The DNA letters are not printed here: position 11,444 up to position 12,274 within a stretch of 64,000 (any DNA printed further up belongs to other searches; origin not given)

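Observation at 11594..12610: Ni-superoxide dismutase with Ni-hook propeptide plus divergent SodX maturation peptidase in an archaeal genome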

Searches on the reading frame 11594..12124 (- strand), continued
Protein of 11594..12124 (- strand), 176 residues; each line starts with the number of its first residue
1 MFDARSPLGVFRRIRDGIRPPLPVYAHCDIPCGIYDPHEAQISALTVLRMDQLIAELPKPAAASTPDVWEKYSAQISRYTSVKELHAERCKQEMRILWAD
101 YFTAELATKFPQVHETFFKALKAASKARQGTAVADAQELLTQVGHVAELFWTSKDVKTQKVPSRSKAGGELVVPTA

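Call 44: find_encoding_contigs(protein=P0149, flank=6000, max_places=2)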
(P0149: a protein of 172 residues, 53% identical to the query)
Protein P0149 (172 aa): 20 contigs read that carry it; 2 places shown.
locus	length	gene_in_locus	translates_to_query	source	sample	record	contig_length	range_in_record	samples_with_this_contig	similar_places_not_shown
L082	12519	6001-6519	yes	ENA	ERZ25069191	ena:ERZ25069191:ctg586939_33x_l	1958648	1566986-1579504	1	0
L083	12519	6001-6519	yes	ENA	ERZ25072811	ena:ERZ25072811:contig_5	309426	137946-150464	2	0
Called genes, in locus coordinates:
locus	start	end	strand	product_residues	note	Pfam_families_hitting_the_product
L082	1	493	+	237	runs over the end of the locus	PF00687:Ribosomal_L1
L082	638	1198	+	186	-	PF00466:Ribosomal_L10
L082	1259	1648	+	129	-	PF16320:Ribosomal_L12_N, PF00542:Ribosomal_L12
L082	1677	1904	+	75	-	-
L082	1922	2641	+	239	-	PF20582:UPF0758_N, PF04002:RadC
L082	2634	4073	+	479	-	PF00083:Sugar_tr (faint), PF07690:MFS_1, PF12832:MFS_1_like (faint)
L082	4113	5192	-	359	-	PF00793:DAHP_synth_1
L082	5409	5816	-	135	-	PF10502:Peptidase_S26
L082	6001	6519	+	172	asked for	PF09055:Sod_Ni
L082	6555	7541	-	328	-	PF00490:ALAD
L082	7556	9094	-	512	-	PF00590:TP_methylase, PF02602:HEM4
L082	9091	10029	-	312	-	PF01379:Porphobil_deam, PF03900:Porphobil_deamC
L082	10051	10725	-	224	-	PF13241:NAD_binding_7, PF14824:Sirohm_synth_M (weak)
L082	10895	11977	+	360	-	PF04389:Peptidase_M28, PF01546:Peptidase_M20, PF05343:Peptidase_M42 (weak), PF07687:M20_dimer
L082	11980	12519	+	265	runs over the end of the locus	-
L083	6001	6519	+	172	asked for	PF09055:Sod_Ni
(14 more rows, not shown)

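Call 45: find_encoding_contigs(protein=P0315, flank=6000, max_places=2)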
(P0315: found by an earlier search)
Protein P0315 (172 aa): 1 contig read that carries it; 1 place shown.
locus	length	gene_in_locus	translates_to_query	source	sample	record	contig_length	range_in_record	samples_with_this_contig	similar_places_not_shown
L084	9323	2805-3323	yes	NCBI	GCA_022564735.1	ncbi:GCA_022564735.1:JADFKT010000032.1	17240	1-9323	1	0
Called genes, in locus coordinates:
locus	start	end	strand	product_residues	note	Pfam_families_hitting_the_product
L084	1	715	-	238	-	?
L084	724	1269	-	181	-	PF04343:DUF488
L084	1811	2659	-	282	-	PF00378:ECH_1, PF16113:ECH_2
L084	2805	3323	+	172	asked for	PF09055:Sod_Ni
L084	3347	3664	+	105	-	PF10502:Peptidase_S26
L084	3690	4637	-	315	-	-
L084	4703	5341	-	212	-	PF01058:Oxidored_q6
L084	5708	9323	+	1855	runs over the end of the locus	-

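Call 46: list_cluster_members(proteins=[L082:638-1198:+, L082:1259-1648:+, L082:4113-5192:-, L082:6555-7541:-, L082:9091-10029:-, L082:5409-5816:-, L082:10895-11977:+, P0148, P0150, P0152])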
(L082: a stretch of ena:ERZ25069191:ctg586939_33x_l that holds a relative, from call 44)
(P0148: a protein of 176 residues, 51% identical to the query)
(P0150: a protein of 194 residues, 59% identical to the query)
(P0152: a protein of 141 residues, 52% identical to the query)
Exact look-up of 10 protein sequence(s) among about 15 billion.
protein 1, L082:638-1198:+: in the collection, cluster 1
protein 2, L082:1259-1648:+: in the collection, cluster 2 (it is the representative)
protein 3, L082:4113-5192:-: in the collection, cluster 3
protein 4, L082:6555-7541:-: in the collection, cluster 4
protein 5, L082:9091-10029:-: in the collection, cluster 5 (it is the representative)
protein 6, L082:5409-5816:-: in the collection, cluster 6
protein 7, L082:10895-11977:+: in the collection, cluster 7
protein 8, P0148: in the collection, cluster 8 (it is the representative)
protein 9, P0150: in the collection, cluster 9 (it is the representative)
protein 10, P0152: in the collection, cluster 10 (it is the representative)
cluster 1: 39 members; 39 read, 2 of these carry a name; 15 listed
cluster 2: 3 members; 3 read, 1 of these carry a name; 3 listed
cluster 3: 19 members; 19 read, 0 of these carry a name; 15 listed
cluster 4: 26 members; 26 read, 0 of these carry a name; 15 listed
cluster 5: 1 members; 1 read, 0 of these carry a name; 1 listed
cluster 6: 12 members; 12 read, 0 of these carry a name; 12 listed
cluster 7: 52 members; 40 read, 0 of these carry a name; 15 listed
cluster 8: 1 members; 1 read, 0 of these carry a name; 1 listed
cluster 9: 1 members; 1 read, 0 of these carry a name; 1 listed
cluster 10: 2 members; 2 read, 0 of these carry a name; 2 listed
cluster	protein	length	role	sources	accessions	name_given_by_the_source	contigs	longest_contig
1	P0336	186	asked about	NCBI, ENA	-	-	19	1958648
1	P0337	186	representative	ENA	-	-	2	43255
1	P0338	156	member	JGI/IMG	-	large subunit ribosomal protein L10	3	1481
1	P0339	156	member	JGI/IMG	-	large subunit ribosomal protein L10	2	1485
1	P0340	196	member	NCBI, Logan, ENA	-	-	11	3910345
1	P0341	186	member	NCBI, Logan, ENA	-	-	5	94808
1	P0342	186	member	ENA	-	-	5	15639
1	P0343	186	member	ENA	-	-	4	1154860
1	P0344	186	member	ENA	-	-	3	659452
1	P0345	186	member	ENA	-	-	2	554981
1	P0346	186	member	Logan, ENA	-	-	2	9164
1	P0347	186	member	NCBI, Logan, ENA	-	-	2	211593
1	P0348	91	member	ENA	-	-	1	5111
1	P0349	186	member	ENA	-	-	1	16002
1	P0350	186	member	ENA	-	-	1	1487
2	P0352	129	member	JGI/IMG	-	large subunit ribosomal protein L7/L12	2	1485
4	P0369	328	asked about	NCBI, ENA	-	-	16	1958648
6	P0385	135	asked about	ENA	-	-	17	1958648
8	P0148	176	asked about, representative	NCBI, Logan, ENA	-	-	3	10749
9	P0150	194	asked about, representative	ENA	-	-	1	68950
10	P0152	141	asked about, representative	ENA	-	-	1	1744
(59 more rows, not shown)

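Call 49: find_encoding_contigs(protein=P0148, flank=6000, max_places=2)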
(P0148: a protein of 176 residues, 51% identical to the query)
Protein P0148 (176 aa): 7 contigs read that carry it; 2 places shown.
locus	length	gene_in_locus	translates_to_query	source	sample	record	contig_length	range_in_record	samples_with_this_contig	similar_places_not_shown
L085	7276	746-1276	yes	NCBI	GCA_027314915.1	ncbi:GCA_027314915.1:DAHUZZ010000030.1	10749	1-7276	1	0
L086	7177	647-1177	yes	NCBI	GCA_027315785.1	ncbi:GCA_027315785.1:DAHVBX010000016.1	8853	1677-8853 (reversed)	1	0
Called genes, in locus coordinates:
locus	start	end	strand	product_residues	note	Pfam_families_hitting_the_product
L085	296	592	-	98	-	PF10502:Peptidase_S26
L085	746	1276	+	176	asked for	PF09055:Sod_Ni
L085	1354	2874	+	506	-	PF00221:Lyase_aromatic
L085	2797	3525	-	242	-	-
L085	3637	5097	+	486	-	PF01565:FAD_binding_4, PF02913:FAD-oxidase_C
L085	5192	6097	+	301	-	-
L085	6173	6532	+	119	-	PF00085:Thioredoxin, PF13899:Thioredoxin_7, PF13098:Thioredoxin_2 (weak)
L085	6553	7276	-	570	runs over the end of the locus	PF02142:MGS, PF01808:AICARFT_IMPCHas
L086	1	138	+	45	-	?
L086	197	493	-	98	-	PF10502:Peptidase_S26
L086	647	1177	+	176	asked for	PF09055:Sod_Ni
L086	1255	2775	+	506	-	PF00221:Lyase_aromatic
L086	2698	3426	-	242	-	-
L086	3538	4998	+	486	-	PF01565:FAD_binding_4, PF02913:FAD-oxidase_C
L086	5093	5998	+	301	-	-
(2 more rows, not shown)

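Call 50: find_encoding_contigs(protein=P0156, flank=5000, max_places=1)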
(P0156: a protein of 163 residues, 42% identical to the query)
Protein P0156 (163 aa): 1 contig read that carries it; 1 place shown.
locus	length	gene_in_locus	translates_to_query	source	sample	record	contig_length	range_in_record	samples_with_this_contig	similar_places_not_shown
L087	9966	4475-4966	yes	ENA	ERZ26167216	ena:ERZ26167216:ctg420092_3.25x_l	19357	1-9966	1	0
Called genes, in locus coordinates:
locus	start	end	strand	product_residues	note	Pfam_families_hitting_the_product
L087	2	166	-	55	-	?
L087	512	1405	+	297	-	-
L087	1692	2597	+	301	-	PF13115:YtkA (weak), PF13098:Thioredoxin_2 (faint)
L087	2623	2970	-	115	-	-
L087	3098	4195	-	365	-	-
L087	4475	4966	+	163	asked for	PF09055:Sod_Ni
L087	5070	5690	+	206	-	PF10502:Peptidase_S26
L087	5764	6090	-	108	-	PF07883:Cupin_2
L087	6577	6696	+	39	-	-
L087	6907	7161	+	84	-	-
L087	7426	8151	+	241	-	PF00392:GntR, PF07729:FCD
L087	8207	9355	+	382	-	PF14697:Fer4_21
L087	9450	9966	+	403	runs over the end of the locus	PF01855:POR_N, PF17147:PFOR_II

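Call 51: search_protein_families(library=ncbifam, proteins=[P0385, L084:3347-3664:+, L087:5070-5690:+, L085:296-592:-], max_evalue=0.001)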
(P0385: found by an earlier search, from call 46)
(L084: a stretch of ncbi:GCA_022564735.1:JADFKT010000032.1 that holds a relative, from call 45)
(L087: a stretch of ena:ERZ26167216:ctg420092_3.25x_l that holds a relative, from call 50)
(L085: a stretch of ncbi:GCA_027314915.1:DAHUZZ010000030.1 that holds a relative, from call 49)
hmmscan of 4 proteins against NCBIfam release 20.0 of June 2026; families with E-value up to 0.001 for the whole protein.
P0385 (135 aa): 6 families
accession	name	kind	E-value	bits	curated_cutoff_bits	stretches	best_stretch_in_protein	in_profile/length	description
TIGR02227.1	sigpep_I_bact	equivalog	4.1e-32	111.3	47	1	1-128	30-161/162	signal peptidase I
NF008114.0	PRK10861.1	equivalog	6.6e-13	48.6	277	2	19-55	122-158/324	signal peptidase I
TIGR02754.1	sod_Ni_protease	equivalog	4.4e-12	46.3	63.25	1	1-49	8-56/90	nickel-type superoxide dismutase maturation protease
TIGR02771.1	TraF_Ti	equivalog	8.1e-08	32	100.25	1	41-119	84-163/171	conjugative transfer signal peptidase TraF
NF010459.0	PRK13884.1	subfamily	2.1e-06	27.3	156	1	31-118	79-169/178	conjugal transfer peptidase TraF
NF010412.0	PRK13838.1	subfamily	1.6e-05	24.4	186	1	42-121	90-169/177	conjugal transfer pilin processing protease TraF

L084:3347-3664:+ (105 aa): 4 families
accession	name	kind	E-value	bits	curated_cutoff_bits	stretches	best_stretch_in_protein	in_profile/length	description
TIGR02754.1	sod_Ni_protease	equivalog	1.6e-26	92.6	63.25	1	16-101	3-88/90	nickel-type superoxide dismutase maturation protease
TIGR02227.1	sigpep_I_bact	equivalog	1.5e-23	83.5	47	2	9-75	18-84/162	signal peptidase I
NF008114.0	PRK10861.1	equivalog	5.7e-06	25.8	277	0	75-101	271-297/324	signal peptidase I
TIGR02228.1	sigpep_I_arch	equivalog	0.00076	19.4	51.85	1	15-101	35-118/158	signal peptidase I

L087:5070-5690:+ (206 aa): 5 families
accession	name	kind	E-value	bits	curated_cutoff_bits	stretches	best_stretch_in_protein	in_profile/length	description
TIGR02227.1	sigpep_I_bact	equivalog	1.6e-39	135.4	47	1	36-199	16-161/162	signal peptidase I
TIGR02754.1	sod_Ni_protease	equivalog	5.9e-16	58.7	63.25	2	45-104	3-62/90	nickel-type superoxide dismutase maturation protease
NF008114.0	PRK10861.1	equivalog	4.4e-14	52.5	277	2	151-192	256-297/324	signal peptidase I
TIGR02771.1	TraF_Ti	equivalog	2.9e-07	30.2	100.25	0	89-119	83-113/171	conjugative transfer signal peptidase TraF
NF010459.0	PRK13884.1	subfamily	2.3e-06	27.2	156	1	89-188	87-168/178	conjugal transfer peptidase TraF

L085:296-592:- (98 aa): 3 families
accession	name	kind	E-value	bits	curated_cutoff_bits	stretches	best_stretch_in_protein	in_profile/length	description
TIGR02227.1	sigpep_I_bact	equivalog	6.2e-19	68.4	47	2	52-92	121-161/162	signal peptidase I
TIGR02754.1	sod_Ni_protease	equivalog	1.2e-14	54.5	63.25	1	1-85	8-88/90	nickel-type superoxide dismutase maturation protease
NF008114.0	PRK10861.1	equivalog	8e-05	22.1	277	0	52-85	264-297/324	signal peptidase I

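Call 60: predict_structure(alignment_id=A1)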
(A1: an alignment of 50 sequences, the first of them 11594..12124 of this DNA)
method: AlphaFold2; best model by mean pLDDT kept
length: 176 residues; sequences in the alignment: 50
mean_pLDDT: 83.5   pTM: 0.72
mean pLDDT of the five models: 83.5, 82.1, 81.7, 80.6, 79.1
residues with pLDDT >= 90: 99; 70-90: 41; 50-70: 22; < 50: 14
segments of 3 or more residues with pLDDT < 50: 1-5, 23-31
pLDDT, mean of each block of 10 residues (from residue 1): 51 70 47 73 93 91 90 93 95 92 90 94 94 93 93 88 72 81
secondary structure, 60 per line:
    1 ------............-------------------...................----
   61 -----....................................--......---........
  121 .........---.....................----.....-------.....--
elements in order: H7-18 H38-56 H66-101 H104-109 H113-129 H133-153 E158-162 E170-174

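Call 62: find_homologous_proteins(query=P0369, max_evalue=1e-30)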
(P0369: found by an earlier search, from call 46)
Query P0369 (328 aa): 8000 proteins with E <= 1e-30 among 8000 candidates; the best 120 are listed.
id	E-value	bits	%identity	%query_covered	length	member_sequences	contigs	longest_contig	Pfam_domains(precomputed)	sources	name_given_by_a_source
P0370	9.1e-214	726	100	100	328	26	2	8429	PF00490.28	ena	-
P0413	6.6e-203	691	94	100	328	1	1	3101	PF00490.28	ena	-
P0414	3.3e-201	685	93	100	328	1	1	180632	PF00490.28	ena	-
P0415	2.2e-200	682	92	100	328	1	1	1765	PF00490.28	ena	-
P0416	4.2e-200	682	92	100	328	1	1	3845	PF00490.28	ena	-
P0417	8.6e-200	681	91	100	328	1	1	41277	PF00490.28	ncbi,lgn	-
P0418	2.3e-199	679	91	100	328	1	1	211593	PF00490.28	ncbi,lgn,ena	-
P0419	4.5e-199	678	91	100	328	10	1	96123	PF00490.28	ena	-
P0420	1.4e-197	673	91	100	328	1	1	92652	PF00490.28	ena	-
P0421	7.5e-195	664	90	100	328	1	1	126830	PF00490.28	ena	-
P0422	8.9e-184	628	-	-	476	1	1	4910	PF00490.28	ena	-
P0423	8.3e-167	572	76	100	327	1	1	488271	PF00490.28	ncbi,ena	-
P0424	1.0e-165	569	76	100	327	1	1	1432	PF00490.28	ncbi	-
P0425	3.2e-164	564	75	100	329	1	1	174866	PF00490.28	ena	-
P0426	1.3e-163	562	76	99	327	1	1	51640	PF00490.28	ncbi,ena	-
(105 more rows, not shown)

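Call 63: fold_search(model_id=the predicted structure, library=pdb)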
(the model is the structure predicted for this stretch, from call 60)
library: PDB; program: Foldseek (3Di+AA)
matches with E <= 10: 578; with E <= 0.001: 16
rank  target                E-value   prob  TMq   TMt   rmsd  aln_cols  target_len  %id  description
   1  3g50_C                2.1e-06  1.00  0.60  0.90   3.5       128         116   31  Crystal Structure of NiSOD D3A mutant at 1.9 A (released 2009-04-28)
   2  3g50_A                2.1e-06  1.00  0.60  0.90   3.5       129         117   31  Crystal Structure of NiSOD D3A mutant at 1.9 A (released 2009-04-28)
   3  1t6u_D                2.1e-06  1.00  0.60  0.89   3.5       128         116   32  Nickel Superoxide Dismutase (NiSOD) Native 1.30 A Structure (released 2004-07-13)
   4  1t6u_A                2.7e-06  1.00  0.60  0.89   3.4       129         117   32  Nickel Superoxide Dismutase (NiSOD) Native 1.30 A Structure (released 2004-07-13)
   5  3g4x_A                3.3e-06  1.00  0.60  0.89   3.4       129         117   31  Crystal Structure of NiSOD Y9F mutant (released 2009-04-28)
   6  1q0d_A                3.9e-06  1.00  0.61  0.90   3.3       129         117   31  Crystal structure of Ni-containing superoxide dismutase with Ni-ligation corresponding to the oxidized state (released 2004-05-18)
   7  1t6u_F                4.7e-06  1.00  0.59  0.89   3.4       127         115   31  Nickel Superoxide Dismutase (NiSOD) Native 1.30 A Structure (released 2004-07-13)
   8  3g4x_C                5.0e-06  1.00  0.60  0.89   3.4       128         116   31  Crystal Structure of NiSOD Y9F mutant (released 2009-04-28)
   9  1t6q_A                6.1e-06  1.00  0.60  0.94   1.4       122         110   30  Nickel Superoxide Dismutase (NiSOD) CN-treated Apo Structure (released 2004-07-13)
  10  1t6i_B                7.5e-06  1.00  0.59  0.93   1.3       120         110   29  Nickel Superoxide Dismutase (NiSOD) Apo Structure (released 2004-07-13)
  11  4ncq_A                7.5e-06  1.00  0.60  0.93   1.6       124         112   30  Crystal structure of NiSOD H1A mutant (released 2014-12-24)
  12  4ncq_B                7.9e-06  1.00  0.59  0.94   1.3       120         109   29  Crystal structure of NiSOD H1A mutant (released 2014-12-24)
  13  1t6i_A                8.3e-06  1.00  0.60  0.94   1.5       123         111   29  Nickel Superoxide Dismutase (NiSOD) Apo Structure (released 2004-07-13)
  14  1t6q_B                8.3e-06  1.00  0.60  0.93   1.7       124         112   30  Nickel Superoxide Dismutase (NiSOD) CN-treated Apo Structure (released 2004-07-13)
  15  1t6i_C                8.7e-06  1.00  0.59  0.93   1.3       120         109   29  Nickel Superoxide Dismutase (NiSOD) Apo Structure (released 2004-07-13)
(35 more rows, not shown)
